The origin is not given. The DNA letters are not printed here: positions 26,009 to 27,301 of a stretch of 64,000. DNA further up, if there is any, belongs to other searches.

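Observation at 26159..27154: Nudix hydrolase fused to a low-molecular-weight PTP/ArsC-like phosphatase domain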

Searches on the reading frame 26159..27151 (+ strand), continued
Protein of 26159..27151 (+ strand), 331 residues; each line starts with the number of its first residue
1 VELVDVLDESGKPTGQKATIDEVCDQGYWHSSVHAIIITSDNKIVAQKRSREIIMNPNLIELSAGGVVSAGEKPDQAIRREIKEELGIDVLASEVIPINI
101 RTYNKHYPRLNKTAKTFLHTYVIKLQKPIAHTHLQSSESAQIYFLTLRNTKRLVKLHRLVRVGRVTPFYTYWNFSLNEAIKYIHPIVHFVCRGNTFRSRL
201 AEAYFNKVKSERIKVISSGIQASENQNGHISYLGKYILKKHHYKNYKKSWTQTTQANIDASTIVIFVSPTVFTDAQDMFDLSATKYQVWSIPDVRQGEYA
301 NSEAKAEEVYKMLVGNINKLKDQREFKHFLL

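Call 69: find_related_loci(query=P0096, collection=metagenome_contigs, flank=4000)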
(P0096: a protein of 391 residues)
Query P0096 (391 aa) in metagenome_contigs; peptide patterns used: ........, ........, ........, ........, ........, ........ (x = any residue, [..] = any of these).
365 stretches matched a pattern; 122 encode a relative of the query (tblastn E <= 1e-3); the best 80 are kept; 80 distinct loci.
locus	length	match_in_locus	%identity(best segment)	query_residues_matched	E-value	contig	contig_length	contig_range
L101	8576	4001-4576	33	5-195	3e-27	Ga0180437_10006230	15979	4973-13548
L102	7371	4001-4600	31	2-193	9e-22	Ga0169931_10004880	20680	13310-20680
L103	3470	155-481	45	92-198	1e-19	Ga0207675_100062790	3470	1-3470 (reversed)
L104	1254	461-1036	31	1-184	6e-19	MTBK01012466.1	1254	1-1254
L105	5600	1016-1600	30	2-196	2e-18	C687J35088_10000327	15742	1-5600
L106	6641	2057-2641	30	2-196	2e-18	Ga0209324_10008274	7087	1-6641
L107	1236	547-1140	32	2-198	2e-18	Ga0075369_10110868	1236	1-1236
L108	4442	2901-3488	29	2-189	9e-18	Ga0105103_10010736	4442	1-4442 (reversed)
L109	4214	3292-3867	29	2-193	7e-17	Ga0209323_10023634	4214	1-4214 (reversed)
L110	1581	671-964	41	87-183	5e-17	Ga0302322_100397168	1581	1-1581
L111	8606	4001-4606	30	2-195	2e-16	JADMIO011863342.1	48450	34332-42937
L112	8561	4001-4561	29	1-196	2e-16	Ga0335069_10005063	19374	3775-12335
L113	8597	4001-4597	32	2-198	1e-15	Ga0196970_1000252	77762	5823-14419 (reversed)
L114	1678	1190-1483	43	87-183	1e-15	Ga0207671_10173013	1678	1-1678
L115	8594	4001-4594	26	2-198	3e-15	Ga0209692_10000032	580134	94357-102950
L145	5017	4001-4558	28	2-179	2e-14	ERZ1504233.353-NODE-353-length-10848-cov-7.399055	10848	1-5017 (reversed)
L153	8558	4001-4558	28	2-179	2e-14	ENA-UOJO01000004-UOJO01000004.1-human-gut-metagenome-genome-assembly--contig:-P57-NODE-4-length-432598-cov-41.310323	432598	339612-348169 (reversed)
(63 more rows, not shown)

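Call 72: list_cluster_members(proteins=[P0096, P0172, P0196, P0001, P0303])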
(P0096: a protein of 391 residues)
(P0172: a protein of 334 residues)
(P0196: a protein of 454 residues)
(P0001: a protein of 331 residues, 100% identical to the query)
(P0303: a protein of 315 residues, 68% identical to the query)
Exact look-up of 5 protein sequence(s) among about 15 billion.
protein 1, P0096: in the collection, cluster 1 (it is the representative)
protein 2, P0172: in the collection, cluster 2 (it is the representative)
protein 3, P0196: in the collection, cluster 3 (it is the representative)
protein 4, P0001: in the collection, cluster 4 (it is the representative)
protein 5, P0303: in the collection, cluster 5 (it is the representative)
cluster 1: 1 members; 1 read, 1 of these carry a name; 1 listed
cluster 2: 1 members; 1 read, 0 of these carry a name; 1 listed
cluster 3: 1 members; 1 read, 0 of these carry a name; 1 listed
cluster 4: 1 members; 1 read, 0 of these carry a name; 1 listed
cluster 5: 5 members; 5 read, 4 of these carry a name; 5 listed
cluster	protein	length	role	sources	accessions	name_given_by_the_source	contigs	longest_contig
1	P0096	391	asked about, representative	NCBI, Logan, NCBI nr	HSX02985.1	MAG TPA: HAD-IA family hydrolase [Candidatus Saccharimonadia bacterium] | HAD-IA family hydrolase [Candidatus Saccharimonadia bacterium]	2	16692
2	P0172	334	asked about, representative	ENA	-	-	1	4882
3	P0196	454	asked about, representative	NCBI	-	-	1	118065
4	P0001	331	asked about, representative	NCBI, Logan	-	-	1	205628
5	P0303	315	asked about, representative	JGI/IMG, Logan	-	8-oxo-dGTP pyrophosphatase MutT (NUDIX family)/protein-tyrosine-phosphatase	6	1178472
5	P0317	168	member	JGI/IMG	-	8-oxo-dGTP pyrophosphatase MutT (NUDIX family)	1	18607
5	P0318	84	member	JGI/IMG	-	hypothetical protein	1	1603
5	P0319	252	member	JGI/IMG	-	8-oxo-dGTP pyrophosphatase MutT (NUDIX family)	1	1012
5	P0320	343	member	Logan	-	-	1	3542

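Call 73: find_encoding_contigs(protein=P0096, flank=7000, max_places=2)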
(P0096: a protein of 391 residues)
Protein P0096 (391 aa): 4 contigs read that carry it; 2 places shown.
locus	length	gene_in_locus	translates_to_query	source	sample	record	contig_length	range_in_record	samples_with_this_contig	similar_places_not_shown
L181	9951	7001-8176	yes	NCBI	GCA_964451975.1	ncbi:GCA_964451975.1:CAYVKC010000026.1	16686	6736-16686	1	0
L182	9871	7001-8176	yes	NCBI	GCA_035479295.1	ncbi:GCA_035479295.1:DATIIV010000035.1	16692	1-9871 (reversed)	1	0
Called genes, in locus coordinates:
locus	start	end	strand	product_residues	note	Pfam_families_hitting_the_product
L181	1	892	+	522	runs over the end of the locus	-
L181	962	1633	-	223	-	-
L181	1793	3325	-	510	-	PF03816:LytR_cpsA_psr, PF13399:LytR_C (weak)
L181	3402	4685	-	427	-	-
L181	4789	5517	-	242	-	PF03358:FMN_red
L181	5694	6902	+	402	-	-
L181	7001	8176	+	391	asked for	PF00702:Hydrolase, PF13419:HAD_2, PF13242:Hydrolase_like (faint), PF00293:NUDIX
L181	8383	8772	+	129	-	-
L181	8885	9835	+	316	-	PF19420:DDAH_eukar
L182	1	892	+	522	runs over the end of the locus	-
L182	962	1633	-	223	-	-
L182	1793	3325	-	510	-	PF03816:LytR_cpsA_psr, PF13399:LytR_C (weak)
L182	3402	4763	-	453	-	-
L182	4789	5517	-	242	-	PF03358:FMN_red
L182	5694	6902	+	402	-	-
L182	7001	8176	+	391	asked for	PF00702:Hydrolase, PF13419:HAD_2, PF13242:Hydrolase_like (faint), PF00293:NUDIX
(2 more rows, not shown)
